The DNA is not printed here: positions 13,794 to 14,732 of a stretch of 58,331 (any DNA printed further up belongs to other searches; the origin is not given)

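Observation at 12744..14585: GntR-HTH + LacI-type sensor regulator fused to an unassigned ~200-aa C-terminal domain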

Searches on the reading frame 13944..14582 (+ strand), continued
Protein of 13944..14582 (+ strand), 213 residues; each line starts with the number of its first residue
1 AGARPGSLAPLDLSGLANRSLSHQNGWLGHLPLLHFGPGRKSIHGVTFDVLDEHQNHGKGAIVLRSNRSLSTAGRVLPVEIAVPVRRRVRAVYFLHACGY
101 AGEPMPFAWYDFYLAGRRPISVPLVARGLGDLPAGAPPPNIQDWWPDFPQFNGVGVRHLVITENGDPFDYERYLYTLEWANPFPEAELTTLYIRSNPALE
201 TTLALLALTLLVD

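Call 50: fold_search(model_id=the predicted structure, library=viral)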
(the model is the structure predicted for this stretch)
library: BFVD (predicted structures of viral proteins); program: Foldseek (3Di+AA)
matches with E <= 10: 1351; with E <= 0.001: 0
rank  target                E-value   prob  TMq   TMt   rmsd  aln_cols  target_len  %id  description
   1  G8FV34                5.7e-03  0.80  0.30  0.12  14.1       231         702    9  Minor tail protein [Pediococcus phage cIP1]
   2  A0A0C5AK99            5.7e-03  0.38  0.18  0.18   9.1       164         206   13  (no name in the UniProt tables at hand)
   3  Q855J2                8.3e-03  0.82  0.30  0.21  10.4       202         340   10  Minor tail protein [Mycobacterium virus Che8]
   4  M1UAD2                9.8e-03  0.82  0.27  0.08  20.8       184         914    9  Tail tubular protein B [Cyanophage SS120-1]
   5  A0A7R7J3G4            1.2e-02  0.51  0.26  0.18  17.0       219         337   10  (no name in the UniProt tables at hand)
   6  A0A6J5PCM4            1.3e-02  0.60  0.28  0.26  14.7       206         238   12  Uncharacterized protein [uncultured Caudovirales phage]
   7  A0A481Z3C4            1.4e-02  0.69  0.29  0.18  14.4       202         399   12  Collagen triple helix repeat protein (Fragment) [Pithovirus LCPAC101]
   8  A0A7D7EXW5            1.4e-02  0.60  0.30  0.20  15.1       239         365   12  (no name in the UniProt tables at hand)
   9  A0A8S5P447            1.4e-02  0.60  0.28  0.09  12.3       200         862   10  Trimeric coiled-coil viral fiber (Fragment) [Siphoviridae sp. ctQkH10]
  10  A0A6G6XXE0            1.5e-02  0.69  0.26  0.22  13.2       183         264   14  (no name in the UniProt tables at hand)
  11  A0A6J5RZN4            1.6e-02  0.44  0.24  0.08  16.2       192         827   14  Uncharacterized protein [uncultured Caudovirales phage]
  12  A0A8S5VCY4            1.8e-02  0.66  0.31  0.11  22.8       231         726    8  Hyaluronidase [Siphoviridae sp. ctDXu9]
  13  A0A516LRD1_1          2.0e-02  0.92  0.28  0.08   7.1       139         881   11  (no name in the UniProt tables at hand)
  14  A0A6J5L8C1            2.1e-02  0.47  0.26  0.24  12.7       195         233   11  Uncharacterized protein [uncultured Caudovirales phage]
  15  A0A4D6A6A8            2.2e-02  0.51  0.27  0.06  10.7       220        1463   12  (no name in the UniProt tables at hand)
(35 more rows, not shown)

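Call 53: search_protein_families(library=pfam, proteins=[L042:4183-6684:+, L055:2433-5546:+, L065:2623-6630:+, L068:5041-6621:+, L072:3583-6198:+, L073:856-3192:+, L074:5017-6579:+, L075:4966-6612:+, L076:4792-6636:+, L077:3595-6885:+], max_evalue=0.001)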
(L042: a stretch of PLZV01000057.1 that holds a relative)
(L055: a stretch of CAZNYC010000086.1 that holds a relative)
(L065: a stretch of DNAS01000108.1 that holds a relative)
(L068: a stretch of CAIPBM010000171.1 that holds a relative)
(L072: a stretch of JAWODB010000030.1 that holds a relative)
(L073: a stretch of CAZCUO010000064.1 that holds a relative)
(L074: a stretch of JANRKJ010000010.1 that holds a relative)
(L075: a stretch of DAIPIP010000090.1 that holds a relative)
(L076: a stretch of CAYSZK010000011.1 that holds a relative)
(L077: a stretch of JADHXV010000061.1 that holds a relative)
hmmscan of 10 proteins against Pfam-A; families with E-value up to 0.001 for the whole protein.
L042:4183-6684:+ (834 aa): 3 families
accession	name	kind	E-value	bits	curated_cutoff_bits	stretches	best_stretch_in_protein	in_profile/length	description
PF13229.12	Beta_helix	-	5.5e-17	62.3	25.9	2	274-442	2-158/158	Right handed beta helix region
PF05048.19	NosD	-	2.7e-09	37.2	23.6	1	377-448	61-130/212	Periplasmic copper-binding protein (NosD)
PF07602.17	DUF1565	-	9.5e-06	25.5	20.3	0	74-117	4-41/257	Protein of unknown function (DUF1565)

L055:2433-5546:+ (1038 aa): 2 families
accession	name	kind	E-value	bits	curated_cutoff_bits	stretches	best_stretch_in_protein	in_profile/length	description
PF13229.12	Beta_helix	-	1.7e-14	54.2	25.9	1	458-553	27-117/158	Right handed beta helix region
PF05048.19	NosD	-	1.4e-05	25.1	23.6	0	483-539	39-116/212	Periplasmic copper-binding protein (NosD)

L065:2623-6630:+ (1336 aa): 4 families
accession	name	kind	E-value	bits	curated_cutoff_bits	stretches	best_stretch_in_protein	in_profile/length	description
PF13229.12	Beta_helix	-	3.8e-18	66.1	25.9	1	779-947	2-158/158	Right handed beta helix region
PF05048.19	NosD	-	5.9e-10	39.4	23.6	1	859-964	83-186/212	Periplasmic copper-binding protein (NosD)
PF07602.17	DUF1565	-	1.4e-06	28.3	20.3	0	586-623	4-41/257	Protein of unknown function (DUF1565)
PF14592.12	Chondroitinas_B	-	0.00038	20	24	1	598-651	5-59/426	Chondroitinase B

L068:5041-6621:+ (527 aa): 4 families
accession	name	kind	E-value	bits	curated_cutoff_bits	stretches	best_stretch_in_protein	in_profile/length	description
PF12833.13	HTH_18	-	8.1e-20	71.3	33.6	1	202-279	1-78/80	Helix-turn-helix domain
PF00165.29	HTH_AraC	-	6.3e-15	55.3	26.6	2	248-279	11-41/42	Bacterial regulatory helix-turn-helix proteins, AraC family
PF02311.25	AraC_binding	-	4.9e-12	46.2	21.1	1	53-149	13-116/135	AraC-like ligand binding domain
PF14525.12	AraC_binding_2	-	2e-05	24.8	27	1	47-105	38-97/173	AraC-binding-like domain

L072:3583-6198:+ (872 aa): 2 families
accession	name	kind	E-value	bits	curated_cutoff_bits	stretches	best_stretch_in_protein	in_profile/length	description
PF13229.12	Beta_helix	-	5.6e-12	46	25.9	1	317-484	18-149/158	Right handed beta helix region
PF05048.19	NosD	-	7.8e-07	29.2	23.6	0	316-389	55-127/212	Periplasmic copper-binding protein (NosD)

L073:856-3192:+ (779 aa): 1 family
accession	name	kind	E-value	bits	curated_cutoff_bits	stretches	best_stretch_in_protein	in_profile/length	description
PF13229.12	Beta_helix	-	7.1e-15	55.4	25.9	3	198-366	3-155/158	Right handed beta helix region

L074:5017-6579:+ (521 aa): 3 families
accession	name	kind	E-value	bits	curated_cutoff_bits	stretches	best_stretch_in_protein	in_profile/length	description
PF12833.13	HTH_18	-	8.4e-20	71.3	33.6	1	194-273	1-80/80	Helix-turn-helix domain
PF00165.29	HTH_AraC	-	6.4e-10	39.4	26.6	1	234-272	2-42/42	Bacterial regulatory helix-turn-helix proteins, AraC family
PF02311.25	AraC_binding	-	0.00011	22.3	21.1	1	61-128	28-93/135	AraC-like ligand binding domain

L075:4966-6612:+ (549 aa): 5 families
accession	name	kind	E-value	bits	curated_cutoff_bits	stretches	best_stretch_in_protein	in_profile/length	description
PF12833.13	HTH_18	-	6.4e-19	68.5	33.6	1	224-301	1-78/80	Helix-turn-helix domain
PF00165.29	HTH_AraC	-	1.6e-08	34.9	26.6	1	265-301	6-41/42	Bacterial regulatory helix-turn-helix proteins, AraC family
PF02311.25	AraC_binding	-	1.2e-06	28.7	21.1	1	92-138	27-74/135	AraC-like ligand binding domain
PF14525.12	AraC_binding_2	-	3e-05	24.2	27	1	66-206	32-158/173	AraC-binding-like domain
PF07883.17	Cupin_2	-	5.5e-05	23.2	27.2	1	95-131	25-61/70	Cupin domain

L076:4792-6636:+ (615 aa): 1 family
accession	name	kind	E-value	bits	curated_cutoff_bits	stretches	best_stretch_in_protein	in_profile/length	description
PF00356.27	LacI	-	6e-15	55.2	27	1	36-80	1-45/46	Bacterial regulatory proteins, lacI family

L077:3595-6885:+ (1097 aa): 2 families
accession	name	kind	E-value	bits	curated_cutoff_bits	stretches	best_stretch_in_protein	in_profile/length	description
PF13229.12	Beta_helix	-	3e-14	53.4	25.9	1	427-531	16-117/158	Right handed beta helix region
PF05048.19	NosD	-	4.3e-06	26.8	23.6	1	472-635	4-150/212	Periplasmic copper-binding protein (NosD)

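Call 63: search_protein_families(library=pfam, proteins=[L042:1681-4152:+, L042:6703-7437:+, L042:7488-8549:+, L065:1744-2490:+, L072:1404-3074:+, L072:6257-7786:+, L073:42-839:+, L073:3192-4544:+, L077:1865-3397:+, L069:1910-3430:-], max_evalue=0.001)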
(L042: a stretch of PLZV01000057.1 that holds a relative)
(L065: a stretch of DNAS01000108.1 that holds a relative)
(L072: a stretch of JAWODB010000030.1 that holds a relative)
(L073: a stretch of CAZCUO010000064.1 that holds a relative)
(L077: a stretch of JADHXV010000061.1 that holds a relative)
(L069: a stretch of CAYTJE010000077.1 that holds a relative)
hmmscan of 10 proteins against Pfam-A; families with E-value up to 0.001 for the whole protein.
L042:1681-4152:+ (824 aa): 2 families
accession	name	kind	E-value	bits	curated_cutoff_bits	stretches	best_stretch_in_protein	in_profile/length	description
PF18911.6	PKD_4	-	1.3e-17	64.1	27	1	615-675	20-80/85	PKD domain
PF00801.26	PKD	-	5.9e-12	45.8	23.5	1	605-673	3-75/80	PKD domain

L042:6703-7437:+ (245 aa): 2 families
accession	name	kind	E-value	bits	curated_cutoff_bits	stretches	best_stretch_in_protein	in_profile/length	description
PF07596.16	SBP_bac_10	-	1.5e-07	32.2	23.3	1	45-89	2-45/268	Protein of unknown function (DUF1559)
PF07963.17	N_methyl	-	1.9e-07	30.8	21.2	1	18-40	5-27/27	Prokaryotic N-terminal methylation motif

L042:7488-8549:+ (354 aa): 0 families

L065:1744-2490:+ (249 aa): 0 families

L072:1404-3074:+ (557 aa): 3 families
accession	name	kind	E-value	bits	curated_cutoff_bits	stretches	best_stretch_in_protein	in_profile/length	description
PF19051.5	GFO_IDH_MocA_C2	-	2.2e-33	116.3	23.3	1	332-556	44-253/254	Oxidoreductase family, C-terminal alpha/beta domain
PF01408.29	GFO_IDH_MocA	-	2.5e-18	67.3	24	1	168-291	2-119/120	Oxidoreductase family, NAD-binding Rossmann fold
PF22725.1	GFO_IDH_MocA_C3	-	4.8e-08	33.5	27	1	357-450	31-123/124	GFO/IDH/MocA C-terminal domain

L072:6257-7786:+ (510 aa): 4 families
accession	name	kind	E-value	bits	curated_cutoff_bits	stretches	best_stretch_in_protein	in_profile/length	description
PF00884.28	Sulfatase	-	5.6e-46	157.7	25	1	55-406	1-300/301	Sulfatase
PF01663.27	Phosphodiest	-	1.2e-12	48.5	23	2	57-130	1-74/342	Type I phosphodiesterase / nucleotide pyrophosphatase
PF16347.10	SGSH_C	-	5.5e-12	46.5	29.3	1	356-502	1-149/154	N-sulphoglucosamine sulphohydrolase, C-terminal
PF02995.22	DUF229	-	0.00011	21.5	25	1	310-359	300-349/496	Protein of unknown function (DUF229)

L073:42-839:+ (266 aa): 2 families
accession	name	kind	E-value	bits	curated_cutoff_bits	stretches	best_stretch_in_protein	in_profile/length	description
PF07963.17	N_methyl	-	8.6e-10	38.2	21.2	1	5-30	2-27/27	Prokaryotic N-terminal methylation motif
PF07596.16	SBP_bac_10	-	7.1e-06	26.7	23.3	1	35-75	2-41/268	Protein of unknown function (DUF1559)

L073:3192-4544:+ (451 aa): 3 families
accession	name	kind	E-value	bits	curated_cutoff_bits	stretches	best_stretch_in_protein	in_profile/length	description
PF00884.28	Sulfatase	-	7.8e-33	114.5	25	1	4-339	1-300/301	Sulfatase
PF16347.10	SGSH_C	-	8.7e-20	71.9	29.3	1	299-434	11-150/154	N-sulphoglucosamine sulphohydrolase, C-terminal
PF01663.27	Phosphodiest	-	4.2e-14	53.3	23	1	7-74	2-69/342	Type I phosphodiesterase / nucleotide pyrophosphatase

L077:1865-3397:+ (511 aa): 4 families
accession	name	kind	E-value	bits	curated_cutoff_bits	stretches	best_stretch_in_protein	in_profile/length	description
PF02878.22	PGM_PMM_I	-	4.2e-29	101.4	22.5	1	59-182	2-120/138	Phosphoglucomutase/phosphomannomutase, alpha/beta/alpha domain I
PF02879.22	PGM_PMM_II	-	1.9e-20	73.7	29.3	1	217-312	3-103/103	Phosphoglucomutase/phosphomannomutase, alpha/beta/alpha domain II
PF02880.22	PGM_PMM_III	-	4.8e-18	65.8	20.7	1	318-424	3-112/115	Phosphoglucomutase/phosphomannomutase, alpha/beta/alpha domain III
PF00408.26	PGM_PMM_IV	-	4e-07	30.4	23.1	1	432-494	1-58/68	Phosphoglucomutase/phosphomannomutase, C-terminal domain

L069:1910-3430:- (507 aa): 4 families
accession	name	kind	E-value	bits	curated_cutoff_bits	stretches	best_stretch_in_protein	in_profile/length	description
PF00884.28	Sulfatase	-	3.3e-60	204.4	25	1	63-374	1-300/301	Sulfatase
PF14707.11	Sulfatase_C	-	6.5e-14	53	30.9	1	400-491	2-98/127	C-terminal region of aryl-sulfatase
PF16347.10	SGSH_C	-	1.4e-09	38.7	29.3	1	333-470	11-134/154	N-sulphoglucosamine sulphohydrolase, C-terminal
PF01663.27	Phosphodiest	-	0.00074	19.6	23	0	87-311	19-220/342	Type I phosphodiesterase / nucleotide pyrophosphatase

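Call 80: search_protein_families(library=pfam, proteins=[P0069, P0101, P0140, P0132, P0131, P0088, P0027, P0083, P0146, P0111], max_evalue=0.001)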
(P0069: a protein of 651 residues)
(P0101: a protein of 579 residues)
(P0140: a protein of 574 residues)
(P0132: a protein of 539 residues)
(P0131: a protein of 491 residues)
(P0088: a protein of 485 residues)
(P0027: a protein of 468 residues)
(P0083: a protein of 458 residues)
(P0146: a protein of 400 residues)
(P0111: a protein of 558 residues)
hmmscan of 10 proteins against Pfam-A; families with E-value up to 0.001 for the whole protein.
P0069 (651 aa): 2 families
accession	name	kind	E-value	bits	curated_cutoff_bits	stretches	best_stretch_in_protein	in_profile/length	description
PF16656.11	Pur_ac_phosph_N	-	3e-14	53.8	30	1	27-111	4-93/93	Purple acid Phosphatase, N-terminal domain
PF00149.33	Metallophos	-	3.7e-09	37.7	21.5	1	144-325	28-190/191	Calcineurin-like phosphoesterase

P0101 (579 aa): 1 family
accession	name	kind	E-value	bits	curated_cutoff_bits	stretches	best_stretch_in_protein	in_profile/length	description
PF02811.25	PHP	-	1.2e-08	35.9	26.4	1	48-116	1-70/164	PHP domain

P0140 (574 aa): 0 families

P0132 (539 aa): 1 family
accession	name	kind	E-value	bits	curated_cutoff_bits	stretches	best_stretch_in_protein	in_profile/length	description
PF02811.25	PHP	-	0.00055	20.7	26.4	1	18-54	2-40/164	PHP domain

P0131 (491 aa): 0 families

P0088 (485 aa): 0 families

P0027 (468 aa): 1 family
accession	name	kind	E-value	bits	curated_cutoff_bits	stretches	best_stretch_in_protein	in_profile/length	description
PF13377.12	Peripla_BP_3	-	1.3e-12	48.6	26.5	1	61-219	2-167/167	Periplasmic binding protein-like domain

P0083 (458 aa): 0 families

P0146 (400 aa): 1 family
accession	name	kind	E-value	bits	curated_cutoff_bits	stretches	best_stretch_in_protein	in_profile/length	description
PF13377.12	Peripla_BP_3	-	1.5e-07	32.1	26.5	1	72-148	71-156/167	Periplasmic binding protein-like domain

P0111 (558 aa): 1 family
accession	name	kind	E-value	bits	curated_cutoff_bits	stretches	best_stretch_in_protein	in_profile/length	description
PF00356.27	LacI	-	1.1e-10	41.6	27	1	6-49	2-45/46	Bacterial regulatory proteins, lacI family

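Call 82: list_cluster_members(proteins=[P0035, P0011, P0196, P0203])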
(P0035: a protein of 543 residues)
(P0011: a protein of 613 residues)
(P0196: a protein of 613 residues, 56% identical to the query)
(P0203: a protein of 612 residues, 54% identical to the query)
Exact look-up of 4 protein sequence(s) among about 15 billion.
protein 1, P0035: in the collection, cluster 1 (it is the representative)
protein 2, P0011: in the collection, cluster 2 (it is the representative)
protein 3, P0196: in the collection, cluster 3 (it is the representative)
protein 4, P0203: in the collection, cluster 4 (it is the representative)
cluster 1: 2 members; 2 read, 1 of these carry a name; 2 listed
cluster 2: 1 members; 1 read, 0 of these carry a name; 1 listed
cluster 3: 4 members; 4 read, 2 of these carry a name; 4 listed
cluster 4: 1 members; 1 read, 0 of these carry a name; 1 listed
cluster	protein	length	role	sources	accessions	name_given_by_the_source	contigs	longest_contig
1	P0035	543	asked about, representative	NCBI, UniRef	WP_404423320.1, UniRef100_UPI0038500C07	substrate-binding domain-containing protein [Nibricoccus sp. IMCC34717] | substrate-binding domain-containing protein n=1 Tax=Nibricoccus sp. IMCC34717 ...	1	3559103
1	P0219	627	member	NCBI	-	-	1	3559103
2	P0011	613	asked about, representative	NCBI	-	-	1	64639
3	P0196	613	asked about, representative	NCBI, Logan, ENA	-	-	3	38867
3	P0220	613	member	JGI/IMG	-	DNA-binding LacI/PurR family transcriptional regulator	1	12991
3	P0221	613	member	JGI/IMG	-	DNA-binding LacI/PurR family transcriptional regulator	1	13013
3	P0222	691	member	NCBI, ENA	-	-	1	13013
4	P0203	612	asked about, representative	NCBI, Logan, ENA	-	-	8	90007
